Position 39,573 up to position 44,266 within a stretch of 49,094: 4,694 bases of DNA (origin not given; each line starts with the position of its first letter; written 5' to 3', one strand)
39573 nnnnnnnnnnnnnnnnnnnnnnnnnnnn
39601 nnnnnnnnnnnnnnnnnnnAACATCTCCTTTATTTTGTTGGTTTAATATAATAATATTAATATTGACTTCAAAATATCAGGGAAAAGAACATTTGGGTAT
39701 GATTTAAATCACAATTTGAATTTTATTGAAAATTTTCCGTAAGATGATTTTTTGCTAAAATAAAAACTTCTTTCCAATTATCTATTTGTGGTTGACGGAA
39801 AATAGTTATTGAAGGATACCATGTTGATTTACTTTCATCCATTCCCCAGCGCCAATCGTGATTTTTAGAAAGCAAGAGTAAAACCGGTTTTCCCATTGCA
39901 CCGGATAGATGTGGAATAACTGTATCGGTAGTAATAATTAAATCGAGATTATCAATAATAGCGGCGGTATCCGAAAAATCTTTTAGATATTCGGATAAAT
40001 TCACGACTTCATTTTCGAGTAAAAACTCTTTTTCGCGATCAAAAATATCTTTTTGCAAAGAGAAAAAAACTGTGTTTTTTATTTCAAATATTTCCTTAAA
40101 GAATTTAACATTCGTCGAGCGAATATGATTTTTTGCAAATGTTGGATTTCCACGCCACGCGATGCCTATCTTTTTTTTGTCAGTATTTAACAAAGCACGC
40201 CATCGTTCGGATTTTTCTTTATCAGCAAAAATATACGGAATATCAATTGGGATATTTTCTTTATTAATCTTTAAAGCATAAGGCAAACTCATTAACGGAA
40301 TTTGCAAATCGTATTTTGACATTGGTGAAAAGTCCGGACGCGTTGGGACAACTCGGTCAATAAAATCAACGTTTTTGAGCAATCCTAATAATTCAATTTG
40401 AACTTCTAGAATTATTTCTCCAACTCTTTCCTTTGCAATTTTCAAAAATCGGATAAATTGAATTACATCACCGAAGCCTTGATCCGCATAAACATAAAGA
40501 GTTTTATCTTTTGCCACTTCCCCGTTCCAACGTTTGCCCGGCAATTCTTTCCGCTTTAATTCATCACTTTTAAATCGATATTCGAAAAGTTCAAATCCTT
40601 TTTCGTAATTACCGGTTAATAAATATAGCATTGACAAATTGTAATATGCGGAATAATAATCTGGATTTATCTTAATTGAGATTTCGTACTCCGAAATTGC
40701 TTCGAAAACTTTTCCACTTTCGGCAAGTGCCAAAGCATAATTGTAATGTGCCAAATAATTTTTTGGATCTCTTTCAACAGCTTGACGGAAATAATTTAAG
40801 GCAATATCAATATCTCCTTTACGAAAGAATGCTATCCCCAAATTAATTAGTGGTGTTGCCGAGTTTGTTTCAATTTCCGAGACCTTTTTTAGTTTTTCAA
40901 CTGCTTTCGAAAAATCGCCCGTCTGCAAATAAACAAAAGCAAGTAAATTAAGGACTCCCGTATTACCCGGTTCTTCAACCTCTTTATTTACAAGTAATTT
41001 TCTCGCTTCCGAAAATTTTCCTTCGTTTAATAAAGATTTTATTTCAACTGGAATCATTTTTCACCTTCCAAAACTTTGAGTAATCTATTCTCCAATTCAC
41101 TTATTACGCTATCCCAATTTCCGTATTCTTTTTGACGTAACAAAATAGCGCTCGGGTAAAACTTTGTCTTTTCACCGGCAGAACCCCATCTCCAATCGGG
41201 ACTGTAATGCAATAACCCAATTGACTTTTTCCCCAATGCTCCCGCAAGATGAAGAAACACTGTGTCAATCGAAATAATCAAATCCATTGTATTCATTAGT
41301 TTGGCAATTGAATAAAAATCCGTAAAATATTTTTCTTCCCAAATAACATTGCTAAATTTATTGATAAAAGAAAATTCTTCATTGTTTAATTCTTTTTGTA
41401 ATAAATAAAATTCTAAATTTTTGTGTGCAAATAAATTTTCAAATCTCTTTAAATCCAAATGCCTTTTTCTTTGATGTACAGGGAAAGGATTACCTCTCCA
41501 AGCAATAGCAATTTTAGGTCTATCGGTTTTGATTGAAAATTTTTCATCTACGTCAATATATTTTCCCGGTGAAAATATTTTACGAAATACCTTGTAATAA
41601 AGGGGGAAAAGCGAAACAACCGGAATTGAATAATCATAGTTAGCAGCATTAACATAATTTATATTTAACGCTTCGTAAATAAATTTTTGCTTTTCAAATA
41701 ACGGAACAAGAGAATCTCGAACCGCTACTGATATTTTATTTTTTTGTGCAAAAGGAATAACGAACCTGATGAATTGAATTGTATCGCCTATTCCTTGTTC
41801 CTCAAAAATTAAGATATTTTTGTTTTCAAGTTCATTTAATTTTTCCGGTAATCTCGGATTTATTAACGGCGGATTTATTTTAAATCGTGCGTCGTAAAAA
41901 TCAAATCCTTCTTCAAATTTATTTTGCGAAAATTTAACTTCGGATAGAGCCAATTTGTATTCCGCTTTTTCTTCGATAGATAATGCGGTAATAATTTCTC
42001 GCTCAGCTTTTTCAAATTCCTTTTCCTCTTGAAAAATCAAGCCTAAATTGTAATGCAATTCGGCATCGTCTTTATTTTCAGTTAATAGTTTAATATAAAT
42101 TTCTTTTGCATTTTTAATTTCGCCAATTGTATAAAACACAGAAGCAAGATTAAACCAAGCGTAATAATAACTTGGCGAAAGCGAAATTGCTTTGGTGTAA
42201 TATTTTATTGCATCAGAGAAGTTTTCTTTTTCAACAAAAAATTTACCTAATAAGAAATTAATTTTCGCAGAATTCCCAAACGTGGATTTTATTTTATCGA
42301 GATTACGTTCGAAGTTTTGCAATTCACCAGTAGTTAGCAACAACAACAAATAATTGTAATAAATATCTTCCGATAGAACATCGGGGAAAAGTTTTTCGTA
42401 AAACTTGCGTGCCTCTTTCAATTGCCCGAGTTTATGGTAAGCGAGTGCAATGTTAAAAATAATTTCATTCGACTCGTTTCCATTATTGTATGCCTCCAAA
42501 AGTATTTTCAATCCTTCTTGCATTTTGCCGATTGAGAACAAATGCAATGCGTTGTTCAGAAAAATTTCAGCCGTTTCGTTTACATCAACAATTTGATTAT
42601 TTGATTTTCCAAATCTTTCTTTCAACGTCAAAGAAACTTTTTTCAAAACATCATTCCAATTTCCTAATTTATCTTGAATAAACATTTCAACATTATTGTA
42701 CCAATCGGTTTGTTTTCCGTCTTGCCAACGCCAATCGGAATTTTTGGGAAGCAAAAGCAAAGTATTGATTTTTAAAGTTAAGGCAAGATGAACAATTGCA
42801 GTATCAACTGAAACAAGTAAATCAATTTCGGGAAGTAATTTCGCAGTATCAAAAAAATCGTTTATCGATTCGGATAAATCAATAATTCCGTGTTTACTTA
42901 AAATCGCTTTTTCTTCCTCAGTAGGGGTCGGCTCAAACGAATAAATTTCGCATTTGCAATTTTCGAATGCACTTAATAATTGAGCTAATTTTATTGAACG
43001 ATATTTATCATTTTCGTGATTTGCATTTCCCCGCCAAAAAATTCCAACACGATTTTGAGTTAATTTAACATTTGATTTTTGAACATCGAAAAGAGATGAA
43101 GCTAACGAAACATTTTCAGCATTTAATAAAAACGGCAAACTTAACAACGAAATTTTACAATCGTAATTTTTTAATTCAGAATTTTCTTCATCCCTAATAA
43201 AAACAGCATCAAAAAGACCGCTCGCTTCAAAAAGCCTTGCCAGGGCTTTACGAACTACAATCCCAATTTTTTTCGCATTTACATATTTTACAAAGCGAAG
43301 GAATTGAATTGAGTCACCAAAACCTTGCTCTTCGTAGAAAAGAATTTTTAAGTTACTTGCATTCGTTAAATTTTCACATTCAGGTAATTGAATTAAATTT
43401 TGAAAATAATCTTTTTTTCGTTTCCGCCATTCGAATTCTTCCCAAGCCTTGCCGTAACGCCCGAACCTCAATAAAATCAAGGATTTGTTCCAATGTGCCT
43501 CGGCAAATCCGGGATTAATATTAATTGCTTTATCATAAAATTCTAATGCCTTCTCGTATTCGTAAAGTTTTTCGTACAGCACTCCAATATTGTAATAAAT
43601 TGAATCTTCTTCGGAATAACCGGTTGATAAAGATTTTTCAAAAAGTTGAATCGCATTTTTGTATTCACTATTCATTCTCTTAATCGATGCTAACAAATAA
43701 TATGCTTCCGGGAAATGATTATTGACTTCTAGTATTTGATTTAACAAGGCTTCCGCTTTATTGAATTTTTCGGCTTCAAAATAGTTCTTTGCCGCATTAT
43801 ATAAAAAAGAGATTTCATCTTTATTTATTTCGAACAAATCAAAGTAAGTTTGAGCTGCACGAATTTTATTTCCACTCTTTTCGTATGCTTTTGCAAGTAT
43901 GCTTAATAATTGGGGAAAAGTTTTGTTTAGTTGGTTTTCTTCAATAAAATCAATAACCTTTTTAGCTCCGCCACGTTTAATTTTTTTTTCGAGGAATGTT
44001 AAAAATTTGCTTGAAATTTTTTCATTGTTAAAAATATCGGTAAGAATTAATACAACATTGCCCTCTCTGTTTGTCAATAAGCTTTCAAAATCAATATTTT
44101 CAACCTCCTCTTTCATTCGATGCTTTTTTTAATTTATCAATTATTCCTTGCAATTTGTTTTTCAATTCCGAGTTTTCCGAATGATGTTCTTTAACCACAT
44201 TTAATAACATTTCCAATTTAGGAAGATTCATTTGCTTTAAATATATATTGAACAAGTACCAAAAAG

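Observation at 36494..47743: TPR-glycosyltransferase operon next to a Ser/Thr-rich T9SS cargo: candidate cytoplasmic protein-glycosylation system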

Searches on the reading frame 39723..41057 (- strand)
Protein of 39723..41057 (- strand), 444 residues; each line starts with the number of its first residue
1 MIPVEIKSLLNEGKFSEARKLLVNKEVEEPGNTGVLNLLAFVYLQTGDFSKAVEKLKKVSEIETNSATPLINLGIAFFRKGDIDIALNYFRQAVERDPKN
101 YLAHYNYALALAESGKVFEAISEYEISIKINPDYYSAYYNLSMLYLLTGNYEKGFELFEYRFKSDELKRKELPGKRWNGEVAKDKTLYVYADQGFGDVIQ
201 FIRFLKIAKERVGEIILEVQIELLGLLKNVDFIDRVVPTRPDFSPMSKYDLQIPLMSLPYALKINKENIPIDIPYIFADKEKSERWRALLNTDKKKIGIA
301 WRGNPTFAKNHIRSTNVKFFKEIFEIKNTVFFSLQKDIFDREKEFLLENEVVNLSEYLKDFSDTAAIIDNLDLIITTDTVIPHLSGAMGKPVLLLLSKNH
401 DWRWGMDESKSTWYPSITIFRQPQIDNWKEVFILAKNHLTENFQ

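Call 5: search_protein_families(library=pfam, proteins=[window:39723-41057:-], max_evalue=0.01)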
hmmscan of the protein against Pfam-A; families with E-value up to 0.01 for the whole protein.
window:39723-41057:- (444 aa): 24 families
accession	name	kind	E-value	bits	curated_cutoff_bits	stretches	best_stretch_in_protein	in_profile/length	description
PF07719.23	TPR_2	-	2.9e-22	77.3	27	2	70-100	4-34/34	Tetratricopeptide repeat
PF13431.12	TPR_17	-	2.7e-19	68.2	24.4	2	89-121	1-33/34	Tetratricopeptide repeat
PF14559.12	TPR_19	-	3.8e-17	62.8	25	2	9-65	1-57/68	Tetratricopeptide repeat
PF13432.12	TPR_16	-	1.6e-16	60.8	32.7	1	72-133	2-63/65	Tetratricopeptide repeat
PF13414.12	TPR_11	-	4.1e-16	58.8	26.8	3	42-81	3-42/42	TPR repeat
PF13181.12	TPR_8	-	5.8e-14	51.4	25.7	1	70-100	4-34/34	Tetratricopeptide repeat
PF13424.12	TPR_12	-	1.1e-13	51.5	30.1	1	36-97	6-75/77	Tetratricopeptide repeat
PF00515.34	TPR_1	-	1.3e-12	47.4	27.8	1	70-100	4-34/34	Tetratricopeptide repeat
PF13428.12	TPR_14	-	2.1e-10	40.7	23.5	1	71-108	5-42/44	Tetratricopeptide repeat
PF13174.12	TPR_6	-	1.9e-09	38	26.3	0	72-99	5-32/33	Tetratricopeptide repeat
PF12895.13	ANAPC3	-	4.3e-07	30.6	27.2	0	64-123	20-78/82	Anaphase-promoting complex, cyclosome, subunit 3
PF13374.12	TPR_10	-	4.7e-07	30.1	27.5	0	70-96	5-31/42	Tetratricopeptide repeat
PF23914.1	TPR_CcmH_CycH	-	1.5e-06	28.6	42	1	12-61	100-149/158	Cytochrome c-type biogenesis protein H TPR domain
PF13176.12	TPR_7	-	2.2e-05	24.6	27.9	0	36-63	2-29/36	Tetratricopeptide repeat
PF14561.12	TPR_20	-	7.9e-05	23.3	25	0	89-122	10-43/90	Tetratricopeptide repeat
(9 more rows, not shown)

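Call 6: search_protein_families(library=ncbifam, proteins=[window:39723-41057:-], max_evalue=0.01)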
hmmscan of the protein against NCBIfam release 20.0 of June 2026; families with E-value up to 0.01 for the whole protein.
window:39723-41057:- (444 aa): 26 families (the best 25 are shown)
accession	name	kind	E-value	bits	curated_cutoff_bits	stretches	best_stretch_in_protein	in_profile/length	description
NF040959.1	MamA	equivalog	7.9e-17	61.4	200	1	8-159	46-197/204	magnetosome protein MamA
TIGR02917.1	PEP_TPR_lipo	equivalog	1.6e-16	59.4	312.2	1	8-157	440-589/899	XrtA/PEP-CTERM system TPR-repeat protein PrsT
TIGR02521.1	type_IV_pilW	equivalog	2.9e-11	43.4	154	1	39-163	37-163/234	type IV pilus biogenesis/stability protein PilW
NF047558.1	TPR_END_plus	domain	1.5e-10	40.9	32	0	103-135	1-33/56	TPR end-of-group domain-containing protein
NF033762.1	social_mot_Tgl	equivalog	3e-09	36.6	225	1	60-160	24-125/252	social motility TPR repeat lipoprotein Tgl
NF002725.1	PRK02603.1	equivalog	3.2e-08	33.8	143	1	46-115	48-120/173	photosystem I assembly protein Ycf3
NF033758.1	gliding_GltE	equivalog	8e-08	31.7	225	1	38-99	261-322/411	adventurous gliding motility TPR repeat lipoprotein GltE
NF008391.2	PRK11189.1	equivalog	3.1e-07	30.2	250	1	30-99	96-165/297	lipoprotein NlpI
TIGR02552.1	LcrH_SycD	equivalog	2.7e-06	27.2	104.8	1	55-159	6-110/136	SycD/LcrH family type III secretion system chaperone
NF033920.0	C39_PA2778_fam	equivalog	8.8e-06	25.3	150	1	44-130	167-253/255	PA2778 family cysteine peptidase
TIGR03939.1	PGA_TPR_OMP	equivalog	2e-05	23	366.65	1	12-146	32-165/800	poly-beta-1,6 N-acetyl-D-glucosamine export porin PgaA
NF053607.1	CHU_0125_OmpA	equivalog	4.7e-05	22.1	620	1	45-130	31-116/639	CHU_0125 family OmpA-like outer membrane integrity protein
NF047371.1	FlcA_CTERM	equivalog_domain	5.6e-05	21.8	300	1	41-125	447-531/646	periplasmic flagellar collar protein FlcA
NF052415.1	T3SS_chap_SctY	equivalog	5.8e-05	23.6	70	1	32-120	5-96/106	type III secretion apparatus assembly chaperone SctY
NF052400.1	M48_BAM_BepA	equivalog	8.3e-05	21.5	570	1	9-135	317-443/483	beta-barrel assembly-enhancing protease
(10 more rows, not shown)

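Call 8: search_solved_structures(query=window:39723-41057:-, max_evalue=1)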
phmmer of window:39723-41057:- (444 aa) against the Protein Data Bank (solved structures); distinct sequences matched with E-value up to 1: 198 (the best 60 are shown).
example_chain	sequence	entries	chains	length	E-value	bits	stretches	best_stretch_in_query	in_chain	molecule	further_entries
9qhb_A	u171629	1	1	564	3.3e-112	378.8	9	42-152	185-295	Engineered tetratricopeptide repeat protein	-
9qhc_A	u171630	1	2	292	9.3e-64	219.2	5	42-161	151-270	Engineered tetratricopeptide repeat protein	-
8bu0_A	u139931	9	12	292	7.1e-42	147.1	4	42-141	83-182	Consensus tetratricopeptide repeat protein | Crystal structure of an 8-repeat consensus TPR superhelix with Zinc. | Monomer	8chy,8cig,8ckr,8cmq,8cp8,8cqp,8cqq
7ntf_A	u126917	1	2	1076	2.2e-36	129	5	13-153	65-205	Isoform 1 of UDP-N-acetylglucosamine--peptide N-acetylglucosaminyltransferase 110 kDa subu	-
7yea_A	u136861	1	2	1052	4.4e-36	128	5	12-153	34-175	UDP-N-acetylglucosamine--peptide N-acetylglucosaminyltransferase 110 kDa subunit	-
7yeh_B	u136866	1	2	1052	5.2e-36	127.8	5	13-153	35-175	UDP-N-acetylglucosamine--peptide N-acetylglucosaminyltransferase 110 kDa subunit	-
1w3b_A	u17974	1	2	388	2.3e-31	112.4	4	12-153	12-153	UDP-N-ACETYLGLUCOSAMINE--PEPTIDE N-ACETYLGLUCOSAMINYLTRANSFERASE 110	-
6eou_A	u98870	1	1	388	4.2e-31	111.6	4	12-153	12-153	UDP-N-acetylglucosamine--peptide N-acetylglucosaminyltransferase 110 kDa subunit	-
7obi_A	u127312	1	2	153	3e-22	82.4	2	29-105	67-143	CTPR-rv4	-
8ch0_A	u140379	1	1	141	1.8e-21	79.9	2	66-151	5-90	Consensus tetratricopeptide repeat protein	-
2fo7_A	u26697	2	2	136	3.4e-21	78.9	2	72-143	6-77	SYNTHETIC CONSENSUS TPR PROTEIN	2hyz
7y4i_A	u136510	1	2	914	7.1e-19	71.3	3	36-157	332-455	Probable UDP-N-acetylglucosamine--peptide N-acetylglucosaminyltransferase SPINDLY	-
8dtf_A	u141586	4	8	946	9.4e-19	70.9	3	36-157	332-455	Probable UDP-N-acetylglucosamine--peptide N-acetylglucosaminyltransferase SPINDLY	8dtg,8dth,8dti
6vl6_A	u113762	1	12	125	1.3e-18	70.4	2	65-163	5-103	T33_dn2A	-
1na0_A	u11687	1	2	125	7.2e-18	68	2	42-110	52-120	designed protein CTPR3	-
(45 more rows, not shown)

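Call 27: predict_structure(alignment_id=A1)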
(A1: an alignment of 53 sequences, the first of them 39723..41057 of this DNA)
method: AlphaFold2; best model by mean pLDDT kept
length: 444 residues; sequences in the alignment: 53
mean_pLDDT: 94.9   pTM: 0.90
mean pLDDT of the five models: 94.9, 94.8, 94.7, 94.4, 94.2
residues with pLDDT >= 90: 407; 70-90: 34; 50-70: 3; < 50: 0
segments of 3 or more residues with pLDDT < 50: none
pLDDT, mean of each block of 10 residues (from residue 1): 84 95 94 94 94 97 95 96 97 98 98 96 99 97 97 97 88 96 98 94 98 98 96 97 95 98 94 95 96 96 85 91 95 95 97 95 98 96 98 94 91 95 92 95 77
secondary structure, 60 per line:
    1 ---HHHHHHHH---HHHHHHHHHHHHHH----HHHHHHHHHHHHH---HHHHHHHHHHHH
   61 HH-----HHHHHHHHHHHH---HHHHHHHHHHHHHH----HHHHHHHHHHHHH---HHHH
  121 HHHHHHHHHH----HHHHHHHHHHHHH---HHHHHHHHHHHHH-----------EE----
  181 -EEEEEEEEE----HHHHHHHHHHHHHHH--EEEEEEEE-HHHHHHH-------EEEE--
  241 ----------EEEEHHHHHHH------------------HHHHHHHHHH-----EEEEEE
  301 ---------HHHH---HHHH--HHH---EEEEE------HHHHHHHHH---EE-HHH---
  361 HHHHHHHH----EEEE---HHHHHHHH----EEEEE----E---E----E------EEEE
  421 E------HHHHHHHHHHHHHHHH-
elements in order: H4-11 H15-28 H33-45 H49-62 H68-79 H83-96 H101-113 H117-130 H135-147 H151-163 E182-190 H195-209 E212-219 H221-227 E235-238 E251-254 H255-261 H280-289 E295-300 H310-313 H317-320 E329-333 H340-348 H361-368 E373-376 H380-387 E392-396 E417-421 H428-443

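Call 31: fold_search(model_id=the predicted structure, library=pdb)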
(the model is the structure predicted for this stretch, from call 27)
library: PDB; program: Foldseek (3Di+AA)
matches with E <= 10: 1770; with E <= 0.001: 500
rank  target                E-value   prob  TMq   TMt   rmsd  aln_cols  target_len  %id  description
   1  8dth_B                3.3e-13  1.00  0.39  0.27  13.4       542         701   14  Cryo-EM structure of Arabidopsis SPY alternative conformation 2 (released 2023-03-08)
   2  8dtf_A                3.6e-13  1.00  0.40  0.24  13.6       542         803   15  Cryo-EM structure of the full length Arabidopsis SPY with complete TPRs (released 2023-03-08)
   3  8dtg_A                4.5e-13  1.00  0.41  0.25  13.1       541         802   14  Cryo-EM structure of Arabidopsis SPY alternative conformation 1 (released 2023-03-08)
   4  8dti_A                6.7e-13  1.00  0.39  0.29  13.5       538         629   14  Cryo-EM structure of Arabidopsis SPY in complex with GDP-fucose (released 2023-03-08)
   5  7y4i_A                9.6e-13  1.00  0.40  0.24  13.0       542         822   14  Crystal structure of SPINDLY in complex with GDP (released 2022-12-07)
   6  7y4i_B                1.4e-12  1.00  0.40  0.24  13.4       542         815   15  Crystal structure of SPINDLY in complex with GDP (released 2022-12-07)
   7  8dtg_B                2.8e-12  1.00  0.40  0.26  12.8       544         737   13  Cryo-EM structure of Arabidopsis SPY alternative conformation 1 (released 2023-03-08)
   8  8dth_A                3.3e-12  1.00  0.35  0.22  16.7       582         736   12  Cryo-EM structure of Arabidopsis SPY alternative conformation 2 (released 2023-03-08)
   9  5vif_A                6.0e-12  1.00  0.36  0.24  22.0       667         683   11  Electrophilic probes for deciphering substrate recognition by O-GlcNAc transferase (released 2017-10-18)
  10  8fe6_A                1.2e-11  1.00  0.34  0.22  22.2       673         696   11  Crystal structure of human O-GlcNAc transferase (OGT) in complex with an exosite-binding peptide and UDP-GlcNAc (released 2023-08-09)
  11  4ay5_A                1.2e-11  1.00  0.33  0.22  22.1       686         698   12  Human O-GlcNAc transferase (OGT) in complex with UDP and glycopeptide (released 2012-10-24)
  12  4gyw_A                1.7e-11  1.00  0.35  0.23  15.7       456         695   15  Crystal structure of human O-GlcNAc Transferase in complex with UDP and a glycopeptide (released 2012-10-31)
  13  8cm9_B                1.8e-11  1.00  0.35  0.24  22.5       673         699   12  Structure of human O-GlcNAc transferase in complex with UDP and tP11 (released 2023-10-04)
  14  5hgv_A                2.0e-11  1.00  0.34  0.23  21.9       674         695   12  Structure of an O-GlcNAc transferase point mutant, D554N in complex with peptide (released 2016-09-14)
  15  5a01_A                2.5e-11  1.00  0.33  0.22  16.4       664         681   12  O-GlcNAc transferase from Drososphila melanogaster (released 2016-04-27)
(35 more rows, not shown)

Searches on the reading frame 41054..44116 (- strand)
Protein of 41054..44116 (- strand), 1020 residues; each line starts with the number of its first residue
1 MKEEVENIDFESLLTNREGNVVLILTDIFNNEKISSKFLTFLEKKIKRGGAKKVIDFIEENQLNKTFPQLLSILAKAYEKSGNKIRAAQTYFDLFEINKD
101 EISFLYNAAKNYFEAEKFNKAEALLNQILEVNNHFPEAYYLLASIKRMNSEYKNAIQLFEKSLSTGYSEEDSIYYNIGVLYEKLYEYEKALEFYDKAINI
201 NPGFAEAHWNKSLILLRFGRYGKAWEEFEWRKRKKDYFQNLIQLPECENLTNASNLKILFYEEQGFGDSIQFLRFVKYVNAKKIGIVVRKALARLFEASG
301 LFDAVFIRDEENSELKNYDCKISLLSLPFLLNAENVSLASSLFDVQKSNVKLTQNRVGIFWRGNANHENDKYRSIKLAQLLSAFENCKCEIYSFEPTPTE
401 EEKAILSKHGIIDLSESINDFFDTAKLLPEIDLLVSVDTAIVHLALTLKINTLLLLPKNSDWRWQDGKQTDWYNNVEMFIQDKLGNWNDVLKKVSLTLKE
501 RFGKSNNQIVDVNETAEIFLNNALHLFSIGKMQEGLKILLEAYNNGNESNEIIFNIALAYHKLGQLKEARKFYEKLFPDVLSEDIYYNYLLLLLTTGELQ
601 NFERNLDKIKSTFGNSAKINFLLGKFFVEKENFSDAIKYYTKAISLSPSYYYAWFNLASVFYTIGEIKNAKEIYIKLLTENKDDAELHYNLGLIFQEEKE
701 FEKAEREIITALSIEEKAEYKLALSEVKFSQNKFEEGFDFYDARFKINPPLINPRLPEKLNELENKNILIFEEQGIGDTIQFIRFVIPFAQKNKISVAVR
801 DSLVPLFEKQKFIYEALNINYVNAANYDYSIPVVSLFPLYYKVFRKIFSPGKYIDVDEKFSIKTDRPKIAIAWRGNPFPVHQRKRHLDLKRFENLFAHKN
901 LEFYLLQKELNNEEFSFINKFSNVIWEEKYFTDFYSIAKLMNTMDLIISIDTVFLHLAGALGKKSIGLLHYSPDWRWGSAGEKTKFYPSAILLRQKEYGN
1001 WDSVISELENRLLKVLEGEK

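Call 5: search_protein_families(library=pfam, proteins=[window:41054-44116:-], max_evalue=0.01)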
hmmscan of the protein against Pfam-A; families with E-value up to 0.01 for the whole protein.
window:41054-44116:- (1020 aa): 27 families (the best 25 are shown)
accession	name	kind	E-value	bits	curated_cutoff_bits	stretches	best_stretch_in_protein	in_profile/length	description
PF07719.23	TPR_2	-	8.4e-30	100.9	27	3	173-203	3-33/34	Tetratricopeptide repeat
PF13181.12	TPR_8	-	2.6e-27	93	25.7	3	173-202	3-32/34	Tetratricopeptide repeat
PF00515.34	TPR_1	-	3.5e-27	93.5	27.8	3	173-204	3-34/34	Tetratricopeptide repeat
PF13432.12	TPR_16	-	1.2e-22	80.4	32.7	2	106-163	1-58/65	Tetratricopeptide repeat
PF14559.12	TPR_19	-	2e-22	79.7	25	4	629-688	3-62/68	Tetratricopeptide repeat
PF13428.12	TPR_14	-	1e-20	72.5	23.5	0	621-659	5-43/44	Tetratricopeptide repeat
PF13424.12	TPR_12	-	2.7e-19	69.6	30.1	2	138-200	5-74/77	Tetratricopeptide repeat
PF13414.12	TPR_11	-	6.3e-19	67.8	26.8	2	624-665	1-42/42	TPR repeat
PF13431.12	TPR_17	-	1.2e-17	63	24.4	0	639-666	1-28/34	Tetratricopeptide repeat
PF13176.12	TPR_7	-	2e-17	62.1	27.9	0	174-201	2-31/36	Tetratricopeptide repeat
PF13174.12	TPR_6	-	7.6e-13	48.6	26.3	0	554-576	4-26/33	Tetratricopeptide repeat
PF25063.1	ARM_TT21_C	-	1.3e-11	45.2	35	1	65-200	17-158/209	Tetratricopeptide repeat protein 21 C-terminal ARM domain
PF01075.23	Glyco_transf_9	-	2.6e-10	40.5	22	1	932-985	172-225/247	Glycosyltransferase family 9 (heptosyltransferase)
PF12895.13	ANAPC3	-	3.4e-10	40.5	27.2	2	117-196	4-81/82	Anaphase-promoting complex, cyclosome, subunit 3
PF23914.1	TPR_CcmH_CycH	-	7e-09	36.2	42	1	621-706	54-142/158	Cytochrome c-type biogenesis protein H TPR domain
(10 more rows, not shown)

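Call 6: search_protein_families(library=ncbifam, proteins=[window:41054-44116:-], max_evalue=0.01)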
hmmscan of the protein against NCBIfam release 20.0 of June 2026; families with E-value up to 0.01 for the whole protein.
window:41054-44116:- (1020 aa): 30 families (the best 25 are shown)
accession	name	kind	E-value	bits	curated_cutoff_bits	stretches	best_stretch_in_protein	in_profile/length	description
NF040959.1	MamA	equivalog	5.2e-31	107.7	200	4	513-656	34-178/204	magnetosome protein MamA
TIGR02917.1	PEP_TPR_lipo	equivalog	7.8e-30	103.5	312.2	3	45-229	100-285/899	XrtA/PEP-CTERM system TPR-repeat protein PrsT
TIGR00540.1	TPR_hemY_coli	hypoth_equivalog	3.5e-21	75.4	142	2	532-675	242-383/385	heme biosynthesis-associated TPR protein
TIGR02521.1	type_IV_pilW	equivalog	1.1e-18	67.7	154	2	615-713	29-127/234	type IV pilus biogenesis/stability protein PilW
NF033920.0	C39_PA2778_fam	equivalog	1.1e-13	51.2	150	2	631-715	170-254/255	PA2778 family cysteine peptidase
NF033758.1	gliding_GltE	equivalog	6.2e-13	48.5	225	2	116-217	236-336/411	adventurous gliding motility TPR repeat lipoprotein GltE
NF002725.1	PRK02603.1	equivalog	1.5e-12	47.9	143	2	118-226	15-127/173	photosystem I assembly protein Ycf3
TIGR02552.1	LcrH_SycD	equivalog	3.5e-12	46.2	104.8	2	89-201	5-116/136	SycD/LcrH family type III secretion system chaperone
NF033762.1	social_mot_Tgl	equivalog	4.7e-12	45.8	225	1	117-229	81-194/252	social motility TPR repeat lipoprotein Tgl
NF047507.1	TPR_BatC_Lepto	exception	2e-10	40.5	175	2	629-717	36-128/214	TPR repeat-containing protein BatC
NF053607.1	CHU_0125_OmpA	equivalog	4e-10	38.8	620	2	149-236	32-118/639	CHU_0125 family OmpA-like outer membrane integrity protein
TIGR02193.1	heptsyl_trn_I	equivalog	4.3e-10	39.3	185.3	1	936-985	248-297/320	lipopolysaccharide heptosyltransferase I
NF008391.2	PRK11189.1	equivalog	5.8e-09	35.9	250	2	618-720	100-201/297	lipoprotein NlpI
NF008757.0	PRK11788.1-5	equivalog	1e-08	34.8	363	1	99-244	104-255/388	lipopolysaccharide assembly protein LapB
TIGR02795.1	tol_pal_ybgF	equivalog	1.6e-08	35.2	90.1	1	106-207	6-112/119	tol-pal system protein YbgF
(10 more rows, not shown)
